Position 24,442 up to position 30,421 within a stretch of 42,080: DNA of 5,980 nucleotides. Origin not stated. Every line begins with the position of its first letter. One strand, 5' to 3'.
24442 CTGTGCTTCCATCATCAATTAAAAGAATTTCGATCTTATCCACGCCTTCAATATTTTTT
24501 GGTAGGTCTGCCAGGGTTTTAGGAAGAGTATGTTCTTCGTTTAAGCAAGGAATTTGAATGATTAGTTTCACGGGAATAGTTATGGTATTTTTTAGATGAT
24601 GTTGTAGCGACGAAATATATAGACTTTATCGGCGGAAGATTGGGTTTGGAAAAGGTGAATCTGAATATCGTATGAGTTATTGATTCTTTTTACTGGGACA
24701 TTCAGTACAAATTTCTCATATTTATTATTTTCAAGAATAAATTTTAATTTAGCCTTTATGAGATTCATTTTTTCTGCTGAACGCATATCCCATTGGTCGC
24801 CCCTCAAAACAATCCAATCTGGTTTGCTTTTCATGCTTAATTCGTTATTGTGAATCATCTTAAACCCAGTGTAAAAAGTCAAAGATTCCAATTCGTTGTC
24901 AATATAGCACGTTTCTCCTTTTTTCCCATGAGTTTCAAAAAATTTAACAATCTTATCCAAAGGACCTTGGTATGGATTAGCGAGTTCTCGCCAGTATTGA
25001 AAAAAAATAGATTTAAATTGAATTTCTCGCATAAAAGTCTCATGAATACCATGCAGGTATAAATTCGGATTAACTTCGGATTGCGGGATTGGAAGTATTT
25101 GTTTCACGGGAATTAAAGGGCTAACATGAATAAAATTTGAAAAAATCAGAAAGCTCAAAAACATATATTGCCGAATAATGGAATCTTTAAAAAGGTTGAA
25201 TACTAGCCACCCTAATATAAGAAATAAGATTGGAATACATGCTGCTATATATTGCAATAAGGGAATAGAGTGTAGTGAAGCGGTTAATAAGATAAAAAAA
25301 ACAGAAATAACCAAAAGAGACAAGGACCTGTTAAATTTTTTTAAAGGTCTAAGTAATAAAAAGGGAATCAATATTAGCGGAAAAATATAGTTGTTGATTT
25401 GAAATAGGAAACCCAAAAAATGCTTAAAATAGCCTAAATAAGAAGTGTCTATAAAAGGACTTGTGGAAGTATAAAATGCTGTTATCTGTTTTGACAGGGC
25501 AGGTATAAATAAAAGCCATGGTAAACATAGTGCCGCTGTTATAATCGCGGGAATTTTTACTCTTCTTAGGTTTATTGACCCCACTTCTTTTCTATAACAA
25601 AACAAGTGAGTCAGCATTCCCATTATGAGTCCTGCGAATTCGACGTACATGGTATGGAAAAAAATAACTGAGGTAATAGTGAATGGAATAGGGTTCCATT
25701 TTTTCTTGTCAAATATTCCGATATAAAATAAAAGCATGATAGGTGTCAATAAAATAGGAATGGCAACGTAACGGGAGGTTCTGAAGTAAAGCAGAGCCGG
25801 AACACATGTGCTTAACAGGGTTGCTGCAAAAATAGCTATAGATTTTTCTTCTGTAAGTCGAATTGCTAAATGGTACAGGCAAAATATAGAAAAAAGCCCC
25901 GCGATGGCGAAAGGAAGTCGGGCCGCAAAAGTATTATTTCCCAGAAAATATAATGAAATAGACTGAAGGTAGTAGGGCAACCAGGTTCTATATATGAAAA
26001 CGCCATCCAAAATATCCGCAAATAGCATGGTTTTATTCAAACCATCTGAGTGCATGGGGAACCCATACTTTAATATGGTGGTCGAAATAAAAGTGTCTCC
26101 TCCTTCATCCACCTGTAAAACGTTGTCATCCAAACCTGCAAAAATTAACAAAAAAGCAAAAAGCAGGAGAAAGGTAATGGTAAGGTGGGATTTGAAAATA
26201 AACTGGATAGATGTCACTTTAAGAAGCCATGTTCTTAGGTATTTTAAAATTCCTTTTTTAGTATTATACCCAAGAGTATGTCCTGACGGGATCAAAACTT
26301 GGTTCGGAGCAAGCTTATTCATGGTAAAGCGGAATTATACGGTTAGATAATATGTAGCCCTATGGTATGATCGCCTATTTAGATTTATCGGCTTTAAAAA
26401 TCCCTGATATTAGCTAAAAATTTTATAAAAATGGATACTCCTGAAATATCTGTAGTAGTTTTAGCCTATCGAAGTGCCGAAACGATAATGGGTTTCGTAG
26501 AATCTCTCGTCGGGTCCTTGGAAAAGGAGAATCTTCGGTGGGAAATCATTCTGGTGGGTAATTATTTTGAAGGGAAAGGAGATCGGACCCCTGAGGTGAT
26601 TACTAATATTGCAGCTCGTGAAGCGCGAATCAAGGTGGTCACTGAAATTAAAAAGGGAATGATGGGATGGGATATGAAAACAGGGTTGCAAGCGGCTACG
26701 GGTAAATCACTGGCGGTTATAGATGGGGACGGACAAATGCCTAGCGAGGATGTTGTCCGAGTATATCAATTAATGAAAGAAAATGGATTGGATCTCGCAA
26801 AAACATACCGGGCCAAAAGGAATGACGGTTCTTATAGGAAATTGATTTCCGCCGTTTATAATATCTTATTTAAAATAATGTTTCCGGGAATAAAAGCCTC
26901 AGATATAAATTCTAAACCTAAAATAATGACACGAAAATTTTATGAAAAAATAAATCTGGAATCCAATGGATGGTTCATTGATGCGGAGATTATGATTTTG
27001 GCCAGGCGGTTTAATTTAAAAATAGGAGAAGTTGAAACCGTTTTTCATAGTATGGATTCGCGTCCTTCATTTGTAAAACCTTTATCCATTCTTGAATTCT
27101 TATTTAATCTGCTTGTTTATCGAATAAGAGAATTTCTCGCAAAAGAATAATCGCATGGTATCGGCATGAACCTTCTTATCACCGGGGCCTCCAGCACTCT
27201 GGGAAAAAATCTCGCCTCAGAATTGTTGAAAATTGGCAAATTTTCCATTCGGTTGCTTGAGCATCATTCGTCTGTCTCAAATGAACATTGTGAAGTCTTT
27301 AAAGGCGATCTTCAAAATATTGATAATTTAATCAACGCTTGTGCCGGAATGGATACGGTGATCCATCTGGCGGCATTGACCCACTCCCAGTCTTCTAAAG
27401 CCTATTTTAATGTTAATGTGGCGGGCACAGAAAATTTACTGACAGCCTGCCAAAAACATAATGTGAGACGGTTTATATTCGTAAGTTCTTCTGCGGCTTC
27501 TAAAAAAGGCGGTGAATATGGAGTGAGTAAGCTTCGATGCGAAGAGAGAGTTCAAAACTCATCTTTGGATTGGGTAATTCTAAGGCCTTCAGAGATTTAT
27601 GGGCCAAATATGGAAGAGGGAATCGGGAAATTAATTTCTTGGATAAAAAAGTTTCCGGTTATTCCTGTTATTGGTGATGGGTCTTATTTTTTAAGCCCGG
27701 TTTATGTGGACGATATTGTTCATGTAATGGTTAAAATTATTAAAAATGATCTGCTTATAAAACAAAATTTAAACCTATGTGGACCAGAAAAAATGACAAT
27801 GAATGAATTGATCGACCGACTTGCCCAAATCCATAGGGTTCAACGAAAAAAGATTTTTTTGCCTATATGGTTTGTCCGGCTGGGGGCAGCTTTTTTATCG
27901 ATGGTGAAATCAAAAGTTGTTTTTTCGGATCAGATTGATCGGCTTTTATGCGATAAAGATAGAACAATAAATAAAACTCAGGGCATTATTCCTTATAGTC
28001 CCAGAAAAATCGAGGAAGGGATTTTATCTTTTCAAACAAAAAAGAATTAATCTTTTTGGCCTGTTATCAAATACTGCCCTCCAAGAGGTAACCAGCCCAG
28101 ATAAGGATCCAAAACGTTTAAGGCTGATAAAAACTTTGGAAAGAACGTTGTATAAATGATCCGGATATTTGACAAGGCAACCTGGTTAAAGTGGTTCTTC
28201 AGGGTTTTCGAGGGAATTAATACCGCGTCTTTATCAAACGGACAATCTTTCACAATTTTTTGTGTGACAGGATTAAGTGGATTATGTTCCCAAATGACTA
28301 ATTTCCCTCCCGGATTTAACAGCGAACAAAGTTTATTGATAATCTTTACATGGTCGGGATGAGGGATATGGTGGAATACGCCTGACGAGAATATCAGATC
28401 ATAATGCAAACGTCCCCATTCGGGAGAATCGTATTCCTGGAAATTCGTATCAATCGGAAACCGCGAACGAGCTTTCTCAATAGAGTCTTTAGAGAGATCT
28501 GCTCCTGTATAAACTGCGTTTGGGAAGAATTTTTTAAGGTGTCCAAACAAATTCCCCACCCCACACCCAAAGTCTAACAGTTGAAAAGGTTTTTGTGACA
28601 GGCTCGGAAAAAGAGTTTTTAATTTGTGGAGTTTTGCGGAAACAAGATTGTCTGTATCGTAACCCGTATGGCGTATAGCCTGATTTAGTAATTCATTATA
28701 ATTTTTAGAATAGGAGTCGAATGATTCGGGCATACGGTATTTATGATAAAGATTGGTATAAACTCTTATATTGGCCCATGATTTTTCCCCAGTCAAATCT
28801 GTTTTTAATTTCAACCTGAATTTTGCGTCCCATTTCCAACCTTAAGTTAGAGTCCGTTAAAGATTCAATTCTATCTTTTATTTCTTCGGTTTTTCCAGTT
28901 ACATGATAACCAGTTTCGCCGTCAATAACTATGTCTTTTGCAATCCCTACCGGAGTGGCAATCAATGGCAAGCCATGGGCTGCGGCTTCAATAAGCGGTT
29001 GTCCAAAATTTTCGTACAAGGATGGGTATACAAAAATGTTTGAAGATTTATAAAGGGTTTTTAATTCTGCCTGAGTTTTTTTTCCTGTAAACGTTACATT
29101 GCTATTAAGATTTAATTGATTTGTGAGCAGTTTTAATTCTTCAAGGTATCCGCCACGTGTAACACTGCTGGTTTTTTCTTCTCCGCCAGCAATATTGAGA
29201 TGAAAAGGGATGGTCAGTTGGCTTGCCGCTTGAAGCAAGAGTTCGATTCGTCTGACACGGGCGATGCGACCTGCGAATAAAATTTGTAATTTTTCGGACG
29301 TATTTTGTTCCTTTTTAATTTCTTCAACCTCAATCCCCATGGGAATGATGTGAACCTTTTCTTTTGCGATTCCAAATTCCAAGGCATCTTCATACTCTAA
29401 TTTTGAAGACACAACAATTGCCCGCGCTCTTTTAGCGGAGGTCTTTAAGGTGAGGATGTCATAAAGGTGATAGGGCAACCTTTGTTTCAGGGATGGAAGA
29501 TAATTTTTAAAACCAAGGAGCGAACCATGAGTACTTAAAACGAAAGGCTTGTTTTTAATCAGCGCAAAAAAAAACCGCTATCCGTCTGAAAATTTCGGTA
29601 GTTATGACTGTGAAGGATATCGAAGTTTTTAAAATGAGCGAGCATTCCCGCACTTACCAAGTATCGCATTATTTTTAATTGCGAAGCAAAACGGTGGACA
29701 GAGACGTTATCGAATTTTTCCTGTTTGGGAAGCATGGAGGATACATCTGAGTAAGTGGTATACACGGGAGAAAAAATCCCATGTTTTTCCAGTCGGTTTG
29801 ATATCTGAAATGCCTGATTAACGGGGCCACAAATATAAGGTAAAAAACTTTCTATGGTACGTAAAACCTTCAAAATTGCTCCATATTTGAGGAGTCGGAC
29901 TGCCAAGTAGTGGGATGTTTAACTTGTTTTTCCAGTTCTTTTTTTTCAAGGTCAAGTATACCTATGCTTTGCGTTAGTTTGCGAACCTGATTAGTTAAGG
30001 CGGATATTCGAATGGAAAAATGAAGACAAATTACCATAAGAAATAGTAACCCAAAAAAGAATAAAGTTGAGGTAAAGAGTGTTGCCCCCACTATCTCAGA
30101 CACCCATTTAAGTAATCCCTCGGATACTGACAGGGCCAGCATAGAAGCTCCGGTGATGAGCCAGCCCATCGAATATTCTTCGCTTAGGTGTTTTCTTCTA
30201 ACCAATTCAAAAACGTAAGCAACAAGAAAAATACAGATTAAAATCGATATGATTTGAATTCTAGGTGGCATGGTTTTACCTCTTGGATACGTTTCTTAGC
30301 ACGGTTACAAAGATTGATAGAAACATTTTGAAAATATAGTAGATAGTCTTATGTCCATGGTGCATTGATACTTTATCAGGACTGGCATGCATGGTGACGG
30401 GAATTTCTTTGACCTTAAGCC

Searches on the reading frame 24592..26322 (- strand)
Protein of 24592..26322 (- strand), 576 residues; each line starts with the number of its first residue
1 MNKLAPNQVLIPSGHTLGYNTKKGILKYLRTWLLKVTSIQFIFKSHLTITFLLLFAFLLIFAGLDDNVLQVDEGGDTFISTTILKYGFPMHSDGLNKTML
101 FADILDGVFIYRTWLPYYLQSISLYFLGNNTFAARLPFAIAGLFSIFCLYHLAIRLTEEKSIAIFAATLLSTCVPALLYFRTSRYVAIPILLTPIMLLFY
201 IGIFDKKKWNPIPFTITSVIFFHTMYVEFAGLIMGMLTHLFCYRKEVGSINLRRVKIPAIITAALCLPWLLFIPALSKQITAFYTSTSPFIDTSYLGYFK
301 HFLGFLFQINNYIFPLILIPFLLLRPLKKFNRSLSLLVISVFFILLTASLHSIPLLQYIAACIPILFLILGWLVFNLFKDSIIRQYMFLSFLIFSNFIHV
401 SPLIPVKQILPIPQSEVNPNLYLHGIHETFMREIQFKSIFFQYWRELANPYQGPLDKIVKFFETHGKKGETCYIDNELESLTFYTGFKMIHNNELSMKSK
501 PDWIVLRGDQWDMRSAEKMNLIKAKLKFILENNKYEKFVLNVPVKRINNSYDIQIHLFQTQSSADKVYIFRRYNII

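Call 17: search_protein_families(library=pfam, proteins=[window:24592-26322:-], max_evalue=0.00001)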
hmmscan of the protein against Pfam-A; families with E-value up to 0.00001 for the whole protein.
window:24592-26322:- (576 aa): 1 family
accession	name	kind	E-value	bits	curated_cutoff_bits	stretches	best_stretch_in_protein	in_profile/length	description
PF13231.12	PMT_2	-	7.4e-06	26.7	26.1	1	115-270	5-158/160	Dolichyl-phosphate-mannose-protein mannosyltransferase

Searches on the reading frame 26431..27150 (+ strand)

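Call 17: search_protein_families(library=pfam, proteins=[window:26431-27150:+], max_evalue=0.00001)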
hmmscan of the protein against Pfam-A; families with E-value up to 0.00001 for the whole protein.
window:26431-27150:+ (239 aa): 1 family
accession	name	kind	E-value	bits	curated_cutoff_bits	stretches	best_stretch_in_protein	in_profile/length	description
PF00535.33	Glycos_transf_2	-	3.6e-15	56.7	23.3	1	7-139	1-127/168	Glycosyl transferase family 2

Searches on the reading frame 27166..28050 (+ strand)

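Call 18: search_protein_families(library=pfam, proteins=[window:27166-28050:+], max_evalue=0.00001)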
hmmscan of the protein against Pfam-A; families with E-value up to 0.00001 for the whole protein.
window:27166-28050:+ (294 aa): 8 families
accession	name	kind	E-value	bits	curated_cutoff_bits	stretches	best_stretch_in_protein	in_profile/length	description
PF01370.27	Epimerase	-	1.1e-28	100.7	20.9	1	4-194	2-227/240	NAD dependent epimerase/dehydratase family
PF01073.25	3Beta_HSD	-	7.6e-24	84.6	22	1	4-110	1-118/280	3-beta hydroxysteroid dehydrogenase/isomerase family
PF13460.12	NAD_binding_10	-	3.9e-20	72.9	27.2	1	7-144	1-146/184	NAD(P)H-binding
PF04321.23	RmlD_sub_bind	-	1.8e-14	53.9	27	1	1-196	1-201/287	RmlD substrate binding domain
PF02719.21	Polysacc_synt_2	-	2.6e-13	50.3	20.2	1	3-131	1-151/293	Polysaccharide biosynthesis protein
PF16363.11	GDP_Man_Dehyd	-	2.5e-12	47.4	27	1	4-110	1-131/332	GDP-mannose 4,6 dehydratase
PF07993.18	NAD_binding_4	-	1.8e-10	40.8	20.1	1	57-113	84-142/258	Male sterility protein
PF05368.20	NmrA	-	4.7e-06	26.8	27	1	3-114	5-113/298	NmrA-like family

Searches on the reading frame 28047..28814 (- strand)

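Call 18: search_protein_families(library=pfam, proteins=[window:28047-28814:-], max_evalue=0.00001)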
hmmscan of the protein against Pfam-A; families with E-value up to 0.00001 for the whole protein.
window:28047-28814:- (255 aa): 6 families
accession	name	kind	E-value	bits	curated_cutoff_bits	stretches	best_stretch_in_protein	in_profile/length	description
PF13489.12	Methyltransf_23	-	1.3e-16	61.2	27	1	63-179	11-121/164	Methyltransferase domain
PF08242.18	Methyltransf_12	-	1.8e-16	61.1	30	1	80-172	1-98/98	Methyltransferase domain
PF13649.12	Methyltransf_25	-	1.1e-15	58.5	27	1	80-170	2-97/97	Methyltransferase domain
PF13847.12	Methyltransf_31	-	6.5e-15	55.5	27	1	78-193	6-128/145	Methyltransferase domain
PF08241.18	Methyltransf_11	-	2.1e-12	48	21.2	1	80-174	1-95/95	Methyltransferase domain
PF02353.26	CMAS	-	5.9e-06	26.2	27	1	53-174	39-164/273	Mycolic acid cyclopropane synthetase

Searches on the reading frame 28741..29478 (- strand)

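Call 18: search_protein_families(library=pfam, proteins=[window:28741-29478:-], max_evalue=0.00001)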
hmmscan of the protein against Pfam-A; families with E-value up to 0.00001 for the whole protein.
window:28741-29478:- (245 aa): 3 families
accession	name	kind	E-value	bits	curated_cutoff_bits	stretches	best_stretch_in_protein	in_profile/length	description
PF00534.26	Glycos_transf_1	-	4.4e-35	121.2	26.4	1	52-218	3-167/172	Glycosyl transferases group 1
PF13692.12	Glyco_trans_1_4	-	1e-26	94.3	27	1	65-208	3-140/142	Glycosyl transferases group 1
PF20706.3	GT4-conflict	-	1.4e-09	37.8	26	1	28-175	160-311/385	Family 4 Glycosyltransferase in conflict systems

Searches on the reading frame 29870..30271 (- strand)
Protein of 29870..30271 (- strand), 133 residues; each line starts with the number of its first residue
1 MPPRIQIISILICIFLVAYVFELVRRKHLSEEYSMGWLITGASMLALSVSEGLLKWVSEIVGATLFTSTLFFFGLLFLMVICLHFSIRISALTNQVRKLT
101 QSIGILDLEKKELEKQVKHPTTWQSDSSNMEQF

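Call 3: search_protein_families(library=pfam, proteins=[window:29870-30271:-], max_evalue=0.01)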
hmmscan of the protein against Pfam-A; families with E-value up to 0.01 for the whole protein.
window:29870-30271:- (133 aa): 1 family
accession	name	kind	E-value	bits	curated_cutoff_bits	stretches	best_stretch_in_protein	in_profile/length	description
PF10066.14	DUF2304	-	8.3e-25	87.5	25.5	1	4-107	1-104/106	Uncharacterized conserved protein (DUF2304)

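Call 4: search_protein_families(library=ncbifam, proteins=[window:29870-30271:-], max_evalue=0.01)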
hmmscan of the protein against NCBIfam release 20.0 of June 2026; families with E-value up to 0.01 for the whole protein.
window:29870-30271:- (133 aa): 0 families
